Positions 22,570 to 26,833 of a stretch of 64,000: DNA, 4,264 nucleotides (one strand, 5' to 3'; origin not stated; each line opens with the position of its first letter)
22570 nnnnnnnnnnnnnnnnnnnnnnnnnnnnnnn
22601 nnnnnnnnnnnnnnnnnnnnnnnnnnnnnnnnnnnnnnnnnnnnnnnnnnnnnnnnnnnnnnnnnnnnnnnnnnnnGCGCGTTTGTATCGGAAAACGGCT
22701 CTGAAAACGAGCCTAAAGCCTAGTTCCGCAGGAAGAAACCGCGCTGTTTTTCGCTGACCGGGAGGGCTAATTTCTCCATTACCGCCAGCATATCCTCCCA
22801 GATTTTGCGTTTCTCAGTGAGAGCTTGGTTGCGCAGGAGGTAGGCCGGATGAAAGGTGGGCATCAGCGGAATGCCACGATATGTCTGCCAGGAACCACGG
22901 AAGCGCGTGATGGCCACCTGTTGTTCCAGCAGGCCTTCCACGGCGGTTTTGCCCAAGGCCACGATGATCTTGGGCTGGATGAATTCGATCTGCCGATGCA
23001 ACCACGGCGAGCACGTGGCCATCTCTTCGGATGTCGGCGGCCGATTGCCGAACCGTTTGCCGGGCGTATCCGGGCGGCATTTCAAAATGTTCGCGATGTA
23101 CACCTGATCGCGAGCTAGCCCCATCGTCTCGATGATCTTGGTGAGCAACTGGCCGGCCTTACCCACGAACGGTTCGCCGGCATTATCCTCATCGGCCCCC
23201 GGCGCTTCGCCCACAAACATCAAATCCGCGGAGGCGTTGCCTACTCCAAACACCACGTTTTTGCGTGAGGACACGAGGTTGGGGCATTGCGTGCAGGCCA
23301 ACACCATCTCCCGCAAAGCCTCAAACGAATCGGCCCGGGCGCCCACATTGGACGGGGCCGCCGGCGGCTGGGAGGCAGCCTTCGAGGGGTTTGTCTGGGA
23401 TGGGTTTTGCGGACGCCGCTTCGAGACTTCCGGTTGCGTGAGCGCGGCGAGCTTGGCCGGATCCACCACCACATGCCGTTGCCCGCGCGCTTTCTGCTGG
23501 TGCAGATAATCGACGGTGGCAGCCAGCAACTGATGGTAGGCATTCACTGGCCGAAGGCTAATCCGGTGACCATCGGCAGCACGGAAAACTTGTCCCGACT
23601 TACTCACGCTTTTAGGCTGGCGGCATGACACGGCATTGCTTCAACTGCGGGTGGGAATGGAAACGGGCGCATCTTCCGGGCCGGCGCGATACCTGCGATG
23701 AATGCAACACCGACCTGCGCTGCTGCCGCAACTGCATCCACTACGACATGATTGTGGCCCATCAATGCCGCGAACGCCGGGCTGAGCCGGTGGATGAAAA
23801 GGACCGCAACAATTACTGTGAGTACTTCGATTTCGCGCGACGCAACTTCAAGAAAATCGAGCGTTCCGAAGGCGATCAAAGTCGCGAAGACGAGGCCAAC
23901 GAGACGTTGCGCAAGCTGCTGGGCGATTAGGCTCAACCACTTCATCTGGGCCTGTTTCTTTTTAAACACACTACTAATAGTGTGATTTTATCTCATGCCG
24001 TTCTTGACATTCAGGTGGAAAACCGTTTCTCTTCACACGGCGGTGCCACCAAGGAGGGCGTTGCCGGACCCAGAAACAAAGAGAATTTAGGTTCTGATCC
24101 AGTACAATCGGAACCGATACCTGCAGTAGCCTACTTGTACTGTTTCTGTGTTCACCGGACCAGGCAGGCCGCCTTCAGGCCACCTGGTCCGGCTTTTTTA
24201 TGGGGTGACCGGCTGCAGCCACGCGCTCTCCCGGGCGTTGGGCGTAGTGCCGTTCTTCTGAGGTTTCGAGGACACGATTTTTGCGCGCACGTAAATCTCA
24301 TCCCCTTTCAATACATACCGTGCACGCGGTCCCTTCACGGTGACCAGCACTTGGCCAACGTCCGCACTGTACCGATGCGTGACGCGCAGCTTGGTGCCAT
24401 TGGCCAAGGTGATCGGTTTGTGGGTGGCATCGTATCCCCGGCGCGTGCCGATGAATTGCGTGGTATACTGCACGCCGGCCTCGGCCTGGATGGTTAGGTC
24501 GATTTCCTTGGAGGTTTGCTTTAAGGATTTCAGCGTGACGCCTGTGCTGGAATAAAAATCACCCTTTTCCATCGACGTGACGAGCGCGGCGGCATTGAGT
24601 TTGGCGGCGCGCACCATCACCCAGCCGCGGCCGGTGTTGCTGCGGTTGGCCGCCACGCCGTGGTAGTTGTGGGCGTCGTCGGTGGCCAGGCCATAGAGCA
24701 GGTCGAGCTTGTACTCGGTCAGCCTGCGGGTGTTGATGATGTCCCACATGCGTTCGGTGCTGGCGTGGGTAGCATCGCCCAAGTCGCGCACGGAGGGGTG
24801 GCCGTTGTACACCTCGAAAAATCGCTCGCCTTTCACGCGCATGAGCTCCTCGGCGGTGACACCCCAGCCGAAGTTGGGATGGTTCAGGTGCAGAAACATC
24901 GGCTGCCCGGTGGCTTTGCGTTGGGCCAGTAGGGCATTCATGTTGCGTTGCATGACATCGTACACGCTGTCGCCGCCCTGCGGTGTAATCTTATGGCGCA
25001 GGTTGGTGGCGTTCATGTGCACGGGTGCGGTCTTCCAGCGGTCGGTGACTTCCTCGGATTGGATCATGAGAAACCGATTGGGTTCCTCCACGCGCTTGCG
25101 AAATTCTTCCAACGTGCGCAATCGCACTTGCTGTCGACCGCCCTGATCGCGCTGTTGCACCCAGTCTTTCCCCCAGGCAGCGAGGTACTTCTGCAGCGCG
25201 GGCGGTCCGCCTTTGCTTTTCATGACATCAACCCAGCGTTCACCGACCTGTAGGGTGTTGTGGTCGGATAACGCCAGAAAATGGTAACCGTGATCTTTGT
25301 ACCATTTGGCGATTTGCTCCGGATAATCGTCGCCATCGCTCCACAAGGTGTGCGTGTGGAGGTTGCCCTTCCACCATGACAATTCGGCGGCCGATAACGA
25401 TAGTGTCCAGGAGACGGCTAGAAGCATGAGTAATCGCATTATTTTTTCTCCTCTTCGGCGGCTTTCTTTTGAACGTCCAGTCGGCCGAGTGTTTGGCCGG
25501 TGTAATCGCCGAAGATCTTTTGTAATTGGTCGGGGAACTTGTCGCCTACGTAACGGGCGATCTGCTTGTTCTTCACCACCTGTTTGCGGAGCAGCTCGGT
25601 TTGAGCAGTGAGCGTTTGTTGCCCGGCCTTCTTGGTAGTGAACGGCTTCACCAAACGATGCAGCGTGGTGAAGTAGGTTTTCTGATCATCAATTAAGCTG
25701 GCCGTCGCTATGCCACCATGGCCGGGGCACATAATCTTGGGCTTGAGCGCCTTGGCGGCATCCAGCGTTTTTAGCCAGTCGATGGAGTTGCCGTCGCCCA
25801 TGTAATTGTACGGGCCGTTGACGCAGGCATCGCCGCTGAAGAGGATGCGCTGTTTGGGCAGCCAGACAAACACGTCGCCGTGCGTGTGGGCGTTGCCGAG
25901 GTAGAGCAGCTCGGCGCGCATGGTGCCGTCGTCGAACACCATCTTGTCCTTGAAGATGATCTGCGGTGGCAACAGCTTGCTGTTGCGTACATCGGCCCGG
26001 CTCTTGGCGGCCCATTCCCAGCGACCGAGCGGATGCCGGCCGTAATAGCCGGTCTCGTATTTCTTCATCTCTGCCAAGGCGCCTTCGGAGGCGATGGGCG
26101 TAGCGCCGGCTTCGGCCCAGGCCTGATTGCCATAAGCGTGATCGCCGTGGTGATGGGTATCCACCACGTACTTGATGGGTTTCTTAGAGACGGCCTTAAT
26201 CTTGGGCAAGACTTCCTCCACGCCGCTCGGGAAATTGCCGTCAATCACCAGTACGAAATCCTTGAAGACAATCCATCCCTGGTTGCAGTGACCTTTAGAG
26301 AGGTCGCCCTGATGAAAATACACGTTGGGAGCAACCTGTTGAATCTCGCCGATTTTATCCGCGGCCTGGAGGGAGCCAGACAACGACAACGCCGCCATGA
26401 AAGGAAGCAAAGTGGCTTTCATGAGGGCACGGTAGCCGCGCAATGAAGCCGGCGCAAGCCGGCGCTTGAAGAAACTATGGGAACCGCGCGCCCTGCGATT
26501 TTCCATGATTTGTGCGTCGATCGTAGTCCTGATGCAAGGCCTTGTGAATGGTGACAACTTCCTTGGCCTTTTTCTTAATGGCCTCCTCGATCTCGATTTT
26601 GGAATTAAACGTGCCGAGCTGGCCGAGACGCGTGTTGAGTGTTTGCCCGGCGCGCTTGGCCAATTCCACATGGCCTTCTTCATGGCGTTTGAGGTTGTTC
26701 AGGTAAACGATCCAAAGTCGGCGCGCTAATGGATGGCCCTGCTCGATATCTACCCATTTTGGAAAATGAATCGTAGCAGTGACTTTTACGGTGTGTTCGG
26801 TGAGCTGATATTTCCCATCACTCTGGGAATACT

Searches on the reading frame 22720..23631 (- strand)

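Call 82: search_protein_families(library=pfam, proteins=[window:22720-23631:-], max_evalue=0.001)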
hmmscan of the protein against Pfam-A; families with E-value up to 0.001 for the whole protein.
window:22720-23631:- (303 aa): 1 family
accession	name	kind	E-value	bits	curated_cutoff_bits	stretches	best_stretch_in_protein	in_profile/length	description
PF03167.25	UDG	-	1.3e-41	142.4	24.3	1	128-281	1-140/141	Uracil DNA glycosylase superfamily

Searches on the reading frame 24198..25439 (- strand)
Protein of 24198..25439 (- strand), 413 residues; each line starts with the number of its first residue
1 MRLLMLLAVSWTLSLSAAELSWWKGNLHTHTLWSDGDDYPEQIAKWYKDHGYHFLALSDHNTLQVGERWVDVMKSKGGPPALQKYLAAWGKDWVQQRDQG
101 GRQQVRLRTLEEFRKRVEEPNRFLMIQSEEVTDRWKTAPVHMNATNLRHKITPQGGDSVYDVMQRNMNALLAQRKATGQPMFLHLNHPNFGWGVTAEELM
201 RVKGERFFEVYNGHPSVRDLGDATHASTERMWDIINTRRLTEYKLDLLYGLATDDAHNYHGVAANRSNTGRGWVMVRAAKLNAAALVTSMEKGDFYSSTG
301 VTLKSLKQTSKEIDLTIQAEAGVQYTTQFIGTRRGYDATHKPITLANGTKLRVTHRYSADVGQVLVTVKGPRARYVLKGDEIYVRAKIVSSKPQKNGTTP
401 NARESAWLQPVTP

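Call 82: search_protein_families(library=pfam, proteins=[window:24198-25439:-], max_evalue=0.001)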
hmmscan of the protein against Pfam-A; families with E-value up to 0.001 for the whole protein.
window:24198-25439:- (413 aa): 1 family
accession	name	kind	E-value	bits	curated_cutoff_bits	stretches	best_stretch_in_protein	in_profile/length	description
PF02811.25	PHP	-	0.00088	20.1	26.4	0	27-70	2-47/164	PHP domain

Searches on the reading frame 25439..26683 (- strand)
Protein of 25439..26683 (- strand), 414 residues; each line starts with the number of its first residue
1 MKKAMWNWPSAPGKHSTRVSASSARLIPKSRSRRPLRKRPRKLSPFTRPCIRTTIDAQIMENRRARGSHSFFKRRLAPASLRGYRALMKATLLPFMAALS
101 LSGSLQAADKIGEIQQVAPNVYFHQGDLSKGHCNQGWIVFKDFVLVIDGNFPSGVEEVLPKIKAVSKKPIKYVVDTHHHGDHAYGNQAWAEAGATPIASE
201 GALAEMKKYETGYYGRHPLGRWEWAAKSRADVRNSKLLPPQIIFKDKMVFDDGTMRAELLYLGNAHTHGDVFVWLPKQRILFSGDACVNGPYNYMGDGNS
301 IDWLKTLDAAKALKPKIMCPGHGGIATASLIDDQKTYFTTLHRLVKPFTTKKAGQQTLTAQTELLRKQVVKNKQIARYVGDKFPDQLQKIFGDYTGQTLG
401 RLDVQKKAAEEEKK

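Call 82: search_protein_families(library=pfam, proteins=[window:25439-26683:-], max_evalue=0.001)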
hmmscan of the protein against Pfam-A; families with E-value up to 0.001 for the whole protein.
window:25439-26683:- (414 aa): 1 family
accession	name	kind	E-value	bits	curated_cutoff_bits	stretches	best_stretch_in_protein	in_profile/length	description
PF00753.33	Lactamase_B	-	9.4e-22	78.3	22.7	1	131-322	4-196/196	Metallo-beta-lactamase superfamily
